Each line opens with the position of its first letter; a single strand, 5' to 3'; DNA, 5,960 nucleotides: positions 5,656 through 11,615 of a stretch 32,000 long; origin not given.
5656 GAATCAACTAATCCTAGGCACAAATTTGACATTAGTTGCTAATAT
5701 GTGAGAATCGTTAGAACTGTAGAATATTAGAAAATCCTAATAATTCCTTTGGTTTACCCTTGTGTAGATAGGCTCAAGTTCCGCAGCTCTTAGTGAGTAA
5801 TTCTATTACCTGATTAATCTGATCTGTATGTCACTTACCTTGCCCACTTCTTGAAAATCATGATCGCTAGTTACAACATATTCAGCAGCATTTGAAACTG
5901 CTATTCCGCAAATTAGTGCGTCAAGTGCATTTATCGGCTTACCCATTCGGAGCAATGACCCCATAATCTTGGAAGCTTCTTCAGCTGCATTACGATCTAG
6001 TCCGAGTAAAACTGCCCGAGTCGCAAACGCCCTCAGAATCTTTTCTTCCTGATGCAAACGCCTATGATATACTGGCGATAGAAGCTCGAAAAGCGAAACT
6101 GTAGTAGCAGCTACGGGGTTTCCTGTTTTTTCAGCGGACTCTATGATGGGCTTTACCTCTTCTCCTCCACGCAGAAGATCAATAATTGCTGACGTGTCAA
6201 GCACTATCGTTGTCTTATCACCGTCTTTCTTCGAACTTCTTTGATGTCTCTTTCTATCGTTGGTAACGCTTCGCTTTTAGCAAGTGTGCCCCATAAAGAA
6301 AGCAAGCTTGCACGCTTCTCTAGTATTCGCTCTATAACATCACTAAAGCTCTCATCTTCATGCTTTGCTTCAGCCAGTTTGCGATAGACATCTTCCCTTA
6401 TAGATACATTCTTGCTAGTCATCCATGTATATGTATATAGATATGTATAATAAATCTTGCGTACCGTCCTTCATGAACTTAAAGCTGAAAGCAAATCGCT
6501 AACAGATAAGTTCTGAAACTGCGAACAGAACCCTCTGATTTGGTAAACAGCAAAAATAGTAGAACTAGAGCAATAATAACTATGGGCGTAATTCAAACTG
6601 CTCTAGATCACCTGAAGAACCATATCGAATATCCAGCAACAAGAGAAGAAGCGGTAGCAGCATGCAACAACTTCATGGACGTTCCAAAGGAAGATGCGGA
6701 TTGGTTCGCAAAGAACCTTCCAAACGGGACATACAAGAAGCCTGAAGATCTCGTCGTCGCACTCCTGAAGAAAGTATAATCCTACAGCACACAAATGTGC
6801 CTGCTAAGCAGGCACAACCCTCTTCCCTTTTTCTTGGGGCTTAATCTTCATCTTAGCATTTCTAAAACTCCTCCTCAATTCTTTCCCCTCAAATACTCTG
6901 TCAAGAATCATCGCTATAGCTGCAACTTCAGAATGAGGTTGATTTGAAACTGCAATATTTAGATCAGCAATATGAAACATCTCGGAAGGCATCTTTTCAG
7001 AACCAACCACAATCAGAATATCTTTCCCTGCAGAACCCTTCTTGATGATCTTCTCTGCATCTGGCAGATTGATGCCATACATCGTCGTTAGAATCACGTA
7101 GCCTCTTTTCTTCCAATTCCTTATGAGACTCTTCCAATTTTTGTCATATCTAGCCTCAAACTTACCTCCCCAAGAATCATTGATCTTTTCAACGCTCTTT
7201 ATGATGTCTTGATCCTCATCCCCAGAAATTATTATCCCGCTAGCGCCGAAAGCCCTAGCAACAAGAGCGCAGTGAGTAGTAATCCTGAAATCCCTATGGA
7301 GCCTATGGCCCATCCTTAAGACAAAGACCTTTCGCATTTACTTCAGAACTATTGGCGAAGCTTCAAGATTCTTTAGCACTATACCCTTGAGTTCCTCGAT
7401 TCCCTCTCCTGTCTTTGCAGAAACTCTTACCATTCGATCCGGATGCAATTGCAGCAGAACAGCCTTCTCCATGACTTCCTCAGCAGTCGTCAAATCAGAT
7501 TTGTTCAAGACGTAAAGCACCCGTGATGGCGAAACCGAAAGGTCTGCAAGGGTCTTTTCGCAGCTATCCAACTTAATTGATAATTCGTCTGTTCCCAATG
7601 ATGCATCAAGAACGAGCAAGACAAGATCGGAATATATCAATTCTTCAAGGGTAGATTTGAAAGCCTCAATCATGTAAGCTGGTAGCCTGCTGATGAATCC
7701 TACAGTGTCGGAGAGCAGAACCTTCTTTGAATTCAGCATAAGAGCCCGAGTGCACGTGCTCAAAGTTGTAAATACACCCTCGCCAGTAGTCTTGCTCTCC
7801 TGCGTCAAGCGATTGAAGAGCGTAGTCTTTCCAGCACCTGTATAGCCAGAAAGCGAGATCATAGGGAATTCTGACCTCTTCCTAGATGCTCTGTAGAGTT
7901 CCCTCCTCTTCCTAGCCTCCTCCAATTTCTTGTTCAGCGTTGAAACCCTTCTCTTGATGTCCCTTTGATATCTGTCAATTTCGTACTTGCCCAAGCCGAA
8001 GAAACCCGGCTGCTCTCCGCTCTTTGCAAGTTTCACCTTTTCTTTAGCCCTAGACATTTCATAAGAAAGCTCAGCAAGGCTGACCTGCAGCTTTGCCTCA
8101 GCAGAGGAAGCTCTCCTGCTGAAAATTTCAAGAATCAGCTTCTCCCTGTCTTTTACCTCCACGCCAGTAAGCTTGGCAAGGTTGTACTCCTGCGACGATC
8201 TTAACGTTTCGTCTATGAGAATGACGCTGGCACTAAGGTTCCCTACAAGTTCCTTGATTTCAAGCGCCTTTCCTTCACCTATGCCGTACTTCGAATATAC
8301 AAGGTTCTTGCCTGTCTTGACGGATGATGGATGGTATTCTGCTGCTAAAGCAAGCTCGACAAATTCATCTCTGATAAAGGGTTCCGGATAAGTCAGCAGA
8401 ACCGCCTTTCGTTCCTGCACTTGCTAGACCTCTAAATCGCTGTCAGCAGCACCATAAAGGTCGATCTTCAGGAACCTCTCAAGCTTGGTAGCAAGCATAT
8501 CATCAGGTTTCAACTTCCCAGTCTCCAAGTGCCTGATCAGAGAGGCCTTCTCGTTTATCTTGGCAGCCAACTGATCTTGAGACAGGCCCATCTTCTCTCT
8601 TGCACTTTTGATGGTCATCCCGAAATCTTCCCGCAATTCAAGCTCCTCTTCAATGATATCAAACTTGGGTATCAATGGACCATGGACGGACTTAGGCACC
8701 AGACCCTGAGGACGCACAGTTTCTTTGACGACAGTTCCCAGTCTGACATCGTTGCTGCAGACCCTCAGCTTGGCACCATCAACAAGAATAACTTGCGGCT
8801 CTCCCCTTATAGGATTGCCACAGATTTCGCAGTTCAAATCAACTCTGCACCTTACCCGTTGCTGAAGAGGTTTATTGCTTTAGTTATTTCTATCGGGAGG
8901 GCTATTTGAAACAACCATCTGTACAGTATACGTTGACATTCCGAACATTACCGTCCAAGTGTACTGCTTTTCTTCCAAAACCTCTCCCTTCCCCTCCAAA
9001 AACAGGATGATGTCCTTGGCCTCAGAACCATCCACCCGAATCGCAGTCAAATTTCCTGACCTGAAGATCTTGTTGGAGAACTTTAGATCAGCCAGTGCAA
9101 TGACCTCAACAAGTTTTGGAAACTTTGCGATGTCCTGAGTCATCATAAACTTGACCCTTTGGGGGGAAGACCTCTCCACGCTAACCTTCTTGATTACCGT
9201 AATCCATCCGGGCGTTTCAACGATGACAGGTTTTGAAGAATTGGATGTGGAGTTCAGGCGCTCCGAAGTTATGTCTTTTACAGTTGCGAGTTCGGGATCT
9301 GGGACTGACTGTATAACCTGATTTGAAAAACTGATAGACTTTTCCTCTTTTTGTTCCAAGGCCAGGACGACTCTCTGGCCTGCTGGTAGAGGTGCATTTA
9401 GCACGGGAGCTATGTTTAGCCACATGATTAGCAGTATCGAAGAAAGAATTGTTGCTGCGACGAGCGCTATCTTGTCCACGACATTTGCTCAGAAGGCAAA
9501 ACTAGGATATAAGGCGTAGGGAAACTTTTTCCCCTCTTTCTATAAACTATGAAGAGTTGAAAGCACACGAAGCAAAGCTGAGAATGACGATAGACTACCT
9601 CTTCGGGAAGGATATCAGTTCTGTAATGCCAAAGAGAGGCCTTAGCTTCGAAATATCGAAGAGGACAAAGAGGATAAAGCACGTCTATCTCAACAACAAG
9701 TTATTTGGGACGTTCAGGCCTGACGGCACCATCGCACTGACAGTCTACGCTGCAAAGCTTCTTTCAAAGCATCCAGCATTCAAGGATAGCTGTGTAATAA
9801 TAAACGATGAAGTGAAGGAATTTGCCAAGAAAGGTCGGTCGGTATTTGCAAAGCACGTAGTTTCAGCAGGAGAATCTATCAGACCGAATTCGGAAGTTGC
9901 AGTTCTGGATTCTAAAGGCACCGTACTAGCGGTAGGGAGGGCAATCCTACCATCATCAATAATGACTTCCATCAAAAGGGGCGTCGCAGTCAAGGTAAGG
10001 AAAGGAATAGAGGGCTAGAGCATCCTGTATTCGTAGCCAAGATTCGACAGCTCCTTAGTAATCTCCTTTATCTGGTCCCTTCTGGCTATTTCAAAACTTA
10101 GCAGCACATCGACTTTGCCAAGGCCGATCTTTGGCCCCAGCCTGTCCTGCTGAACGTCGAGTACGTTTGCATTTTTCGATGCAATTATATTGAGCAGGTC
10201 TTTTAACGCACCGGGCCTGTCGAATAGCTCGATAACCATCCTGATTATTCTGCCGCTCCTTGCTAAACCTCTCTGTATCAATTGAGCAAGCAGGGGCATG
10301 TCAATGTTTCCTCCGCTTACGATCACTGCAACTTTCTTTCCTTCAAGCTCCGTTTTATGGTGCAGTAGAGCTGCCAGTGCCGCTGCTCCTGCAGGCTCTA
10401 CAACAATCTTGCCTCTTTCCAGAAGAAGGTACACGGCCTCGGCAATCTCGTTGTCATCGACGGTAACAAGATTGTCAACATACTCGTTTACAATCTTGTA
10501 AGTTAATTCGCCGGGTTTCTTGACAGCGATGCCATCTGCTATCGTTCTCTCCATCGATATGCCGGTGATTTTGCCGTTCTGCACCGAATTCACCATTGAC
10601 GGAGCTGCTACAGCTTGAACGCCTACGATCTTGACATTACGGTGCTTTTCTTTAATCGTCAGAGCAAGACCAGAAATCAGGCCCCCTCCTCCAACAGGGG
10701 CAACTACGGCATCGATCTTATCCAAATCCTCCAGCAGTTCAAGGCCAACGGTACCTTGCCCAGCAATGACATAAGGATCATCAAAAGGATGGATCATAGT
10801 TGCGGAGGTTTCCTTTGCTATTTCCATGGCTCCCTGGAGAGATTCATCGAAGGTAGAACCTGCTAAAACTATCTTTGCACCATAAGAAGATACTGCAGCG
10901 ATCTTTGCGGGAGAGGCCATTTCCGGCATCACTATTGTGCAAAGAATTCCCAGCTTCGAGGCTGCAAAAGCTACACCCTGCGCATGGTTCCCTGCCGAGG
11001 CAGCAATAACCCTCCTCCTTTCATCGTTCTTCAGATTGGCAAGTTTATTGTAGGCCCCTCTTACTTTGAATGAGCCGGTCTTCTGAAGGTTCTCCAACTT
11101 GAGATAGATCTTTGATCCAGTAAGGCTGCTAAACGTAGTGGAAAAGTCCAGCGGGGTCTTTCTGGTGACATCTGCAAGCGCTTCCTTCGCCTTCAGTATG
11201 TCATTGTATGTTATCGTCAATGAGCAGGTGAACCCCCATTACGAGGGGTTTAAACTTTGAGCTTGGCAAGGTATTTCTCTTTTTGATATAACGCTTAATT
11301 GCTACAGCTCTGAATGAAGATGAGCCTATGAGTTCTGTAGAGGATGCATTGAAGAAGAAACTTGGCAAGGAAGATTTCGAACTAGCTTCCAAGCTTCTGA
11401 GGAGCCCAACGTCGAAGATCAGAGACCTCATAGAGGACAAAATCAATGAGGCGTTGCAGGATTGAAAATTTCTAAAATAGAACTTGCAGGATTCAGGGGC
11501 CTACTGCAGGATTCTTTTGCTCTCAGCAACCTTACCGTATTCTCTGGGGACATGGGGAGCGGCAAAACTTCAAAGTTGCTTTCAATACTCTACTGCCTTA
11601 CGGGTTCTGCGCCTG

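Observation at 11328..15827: Mre11-less, translationally coupled mini-Rad50 / HerA / NurA operon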

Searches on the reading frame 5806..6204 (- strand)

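Call 8: search_protein_families(library=pfam, proteins=[window:5806-6204:-], max_evalue=0.001)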
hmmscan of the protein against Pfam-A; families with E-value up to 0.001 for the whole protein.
window:5806-6204:- (132 aa): 1 family
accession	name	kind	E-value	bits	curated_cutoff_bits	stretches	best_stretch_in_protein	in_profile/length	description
PF01850.27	PIN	-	2.3e-11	44.8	23.6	1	1-122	2-119/120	PIN domain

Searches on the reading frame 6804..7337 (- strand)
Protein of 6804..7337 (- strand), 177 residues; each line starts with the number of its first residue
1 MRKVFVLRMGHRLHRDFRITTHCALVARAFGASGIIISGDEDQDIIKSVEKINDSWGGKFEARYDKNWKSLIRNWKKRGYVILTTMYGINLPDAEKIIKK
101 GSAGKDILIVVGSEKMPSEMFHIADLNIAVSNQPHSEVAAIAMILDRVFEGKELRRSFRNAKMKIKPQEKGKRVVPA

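Call 8: search_protein_families(library=pfam, proteins=[window:6804-7337:-], max_evalue=0.001)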
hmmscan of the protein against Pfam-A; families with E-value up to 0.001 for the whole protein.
window:6804-7337:- (177 aa): 2 families
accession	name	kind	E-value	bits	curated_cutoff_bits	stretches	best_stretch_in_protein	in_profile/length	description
PF01994.21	Trm56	-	2e-43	147.5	25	1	56-175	1-119/119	tRNA ribose 2'-O-methyltransferase, aTrm56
PF00588.24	SpoU_methylase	-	0.00032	21.3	29.7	1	26-126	21-118/142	SpoU rRNA Methylase family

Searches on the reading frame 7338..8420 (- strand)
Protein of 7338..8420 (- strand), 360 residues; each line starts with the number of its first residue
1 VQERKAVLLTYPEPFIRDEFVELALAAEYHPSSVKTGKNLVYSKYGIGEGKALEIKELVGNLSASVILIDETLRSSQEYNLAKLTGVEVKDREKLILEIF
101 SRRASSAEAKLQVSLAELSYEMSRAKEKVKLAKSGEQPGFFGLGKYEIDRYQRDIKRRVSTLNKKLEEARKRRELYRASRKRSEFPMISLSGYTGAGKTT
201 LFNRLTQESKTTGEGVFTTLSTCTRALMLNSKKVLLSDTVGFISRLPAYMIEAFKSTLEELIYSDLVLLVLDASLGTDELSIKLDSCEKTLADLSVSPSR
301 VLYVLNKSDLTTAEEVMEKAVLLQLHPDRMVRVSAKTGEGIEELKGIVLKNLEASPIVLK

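Call 8: search_protein_families(library=pfam, proteins=[window:7338-8420:-], max_evalue=0.001)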
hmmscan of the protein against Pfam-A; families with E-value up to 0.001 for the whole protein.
window:7338-8420:- (360 aa): 10 families
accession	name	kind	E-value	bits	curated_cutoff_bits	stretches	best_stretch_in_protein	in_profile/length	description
PF16360.10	GTP-bdg_M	-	1.5e-18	67.5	29.5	1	103-180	1-79/79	GTP-binding GTPase Middle Region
PF13167.11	GTP-bdg_N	-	2.4e-16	60.5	25.4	1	18-100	5-88/89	GTP-binding GTPase N-terminal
PF01926.29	MMR_HSR1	-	1.9e-14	54.1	21.9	1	188-307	2-113/113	50S ribosome-binding GTPase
PF03193.22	RsgA_GTPase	-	2.4e-08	34.4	30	0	184-242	105-168/174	RsgA GTPase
PF02421.24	FeoB_N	-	2.2e-06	27.7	27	1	188-345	3-153/156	Ferrous iron transport protein B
PF02492.25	cobW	-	4.4e-05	23.6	20.7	0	186-210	1-26/180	CobW/HypB/UreG, nucleotide-binding domain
PF00009.33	GTP_EFTU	-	4.6e-05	23.5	26.5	0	261-352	90-186/188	Elongation factor Tu GTP binding domain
PF13191.12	AAA_16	-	0.0003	21.8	32.6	1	174-226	14-63/167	AAA ATPase domain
PF16897.10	MMR_HSR1_Xtn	-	0.00039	20.8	35.2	1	300-352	57-104/106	C-terminal region of MMR_HSR1 domain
PF05970.20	PIF1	-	0.00094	19.3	25.9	0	187-235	24-72/223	PIF1-like helicase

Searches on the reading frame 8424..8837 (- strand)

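Call 9: search_protein_families(library=pfam, proteins=[window:8424-8837:-], max_evalue=0.001)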
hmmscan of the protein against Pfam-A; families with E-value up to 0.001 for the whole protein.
window:8424-8837:- (137 aa): 2 families
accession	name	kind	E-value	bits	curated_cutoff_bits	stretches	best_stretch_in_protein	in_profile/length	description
PF01381.28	HTH_3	-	5.1e-11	42.9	23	1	76-127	1-52/55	Helix-turn-helix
PF13560.12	HTH_31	-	6.5e-06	26.8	27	1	71-123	1-54/64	Helix-turn-helix domain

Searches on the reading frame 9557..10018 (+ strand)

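Call 9: search_protein_families(library=pfam, proteins=[window:9557-10018:+], max_evalue=0.001)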
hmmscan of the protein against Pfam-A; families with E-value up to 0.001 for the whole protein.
window:9557-10018:+ (153 aa): 3 families
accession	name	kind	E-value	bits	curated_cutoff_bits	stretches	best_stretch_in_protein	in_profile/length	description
PF01472.26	PUA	-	1.7e-18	66.8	24.8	1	80-150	3-73/74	PUA domain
PF14810.12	TGT_C2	-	2.3e-12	47.4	25.3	1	7-71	2-67/72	Patch-forming domain C2 of tRNA-guanine transglycosylase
PF03657.19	UPF0113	-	0.00034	21.3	23.8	1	93-131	15-53/73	UPF0113 PUA domain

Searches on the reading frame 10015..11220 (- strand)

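Call 9: search_protein_families(library=pfam, proteins=[window:10015-11220:-], max_evalue=0.001)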
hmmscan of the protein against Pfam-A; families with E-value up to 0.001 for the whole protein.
window:10015-11220:- (401 aa): 4 families
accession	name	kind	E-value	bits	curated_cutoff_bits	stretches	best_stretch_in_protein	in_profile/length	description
PF00291.31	PALP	-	9.7e-93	311.2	35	1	18-303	4-295/295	Pyridoxal-phosphate dependent enzyme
PF01842.31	ACT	-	1.2e-07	31.8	27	1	330-393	5-63/66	ACT domain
PF13291.12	ACT_4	-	2e-05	25.6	27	1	327-394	8-72/80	ACT domain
PF13740.12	ACT_6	-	0.00034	20.9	23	1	334-399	11-70/76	ACT domain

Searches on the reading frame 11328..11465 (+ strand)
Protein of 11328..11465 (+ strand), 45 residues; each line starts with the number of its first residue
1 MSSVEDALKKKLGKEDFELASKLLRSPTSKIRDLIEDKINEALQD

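Call 3: search_protein_families(library=pfam, proteins=[window:11328-11465:+], max_evalue=1)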
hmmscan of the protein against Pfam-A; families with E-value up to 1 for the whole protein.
window:11328-11465:+ (45 aa): 1 family
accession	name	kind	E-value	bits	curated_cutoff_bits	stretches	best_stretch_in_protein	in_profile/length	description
PF02796.21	HTH_7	-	0.16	12.6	23.8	1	9-34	3-27/45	Helix-turn-helix domain of resolvase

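Call 4: search_protein_families(library=ncbifam, proteins=[window:11328-11465:+], max_evalue=1)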
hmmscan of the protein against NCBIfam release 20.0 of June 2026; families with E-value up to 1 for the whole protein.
window:11328-11465:+ (45 aa): 0 families

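Call 5: search_protein_families(library=padloc, proteins=[window:11328-11465:+], max_evalue=1)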
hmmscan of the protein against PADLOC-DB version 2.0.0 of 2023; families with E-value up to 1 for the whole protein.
window:11328-11465:+ (45 aa): 0 families

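Call 80: search_solved_structures(query=A4, max_evalue=10, show_alignments=2)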
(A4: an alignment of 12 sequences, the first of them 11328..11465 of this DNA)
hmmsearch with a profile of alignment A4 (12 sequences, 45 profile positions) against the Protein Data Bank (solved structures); distinct sequences matched with E-value up to 10: 5.
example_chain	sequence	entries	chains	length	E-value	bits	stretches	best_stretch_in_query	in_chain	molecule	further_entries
8r5o_G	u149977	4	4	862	0.27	14.4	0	18-40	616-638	PAP2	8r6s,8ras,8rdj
9epc_G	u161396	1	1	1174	0.63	13.3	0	18-40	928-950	PAP2, pTAC2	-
7pnt_G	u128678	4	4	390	1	12.6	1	3-28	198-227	28S ribosomal protein S9, mitochondrial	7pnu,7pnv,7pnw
7n2b_A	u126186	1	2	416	1.7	11.9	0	15-29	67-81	Transcription factor ETV6,Transcription factor ETV6,Transcription factor ETV6,3TEL-rigid-D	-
9o0h_B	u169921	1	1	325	2.4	11.4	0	15-29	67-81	Transcription factor ETV6,Non-receptor tyrosine-protein kinase TNK1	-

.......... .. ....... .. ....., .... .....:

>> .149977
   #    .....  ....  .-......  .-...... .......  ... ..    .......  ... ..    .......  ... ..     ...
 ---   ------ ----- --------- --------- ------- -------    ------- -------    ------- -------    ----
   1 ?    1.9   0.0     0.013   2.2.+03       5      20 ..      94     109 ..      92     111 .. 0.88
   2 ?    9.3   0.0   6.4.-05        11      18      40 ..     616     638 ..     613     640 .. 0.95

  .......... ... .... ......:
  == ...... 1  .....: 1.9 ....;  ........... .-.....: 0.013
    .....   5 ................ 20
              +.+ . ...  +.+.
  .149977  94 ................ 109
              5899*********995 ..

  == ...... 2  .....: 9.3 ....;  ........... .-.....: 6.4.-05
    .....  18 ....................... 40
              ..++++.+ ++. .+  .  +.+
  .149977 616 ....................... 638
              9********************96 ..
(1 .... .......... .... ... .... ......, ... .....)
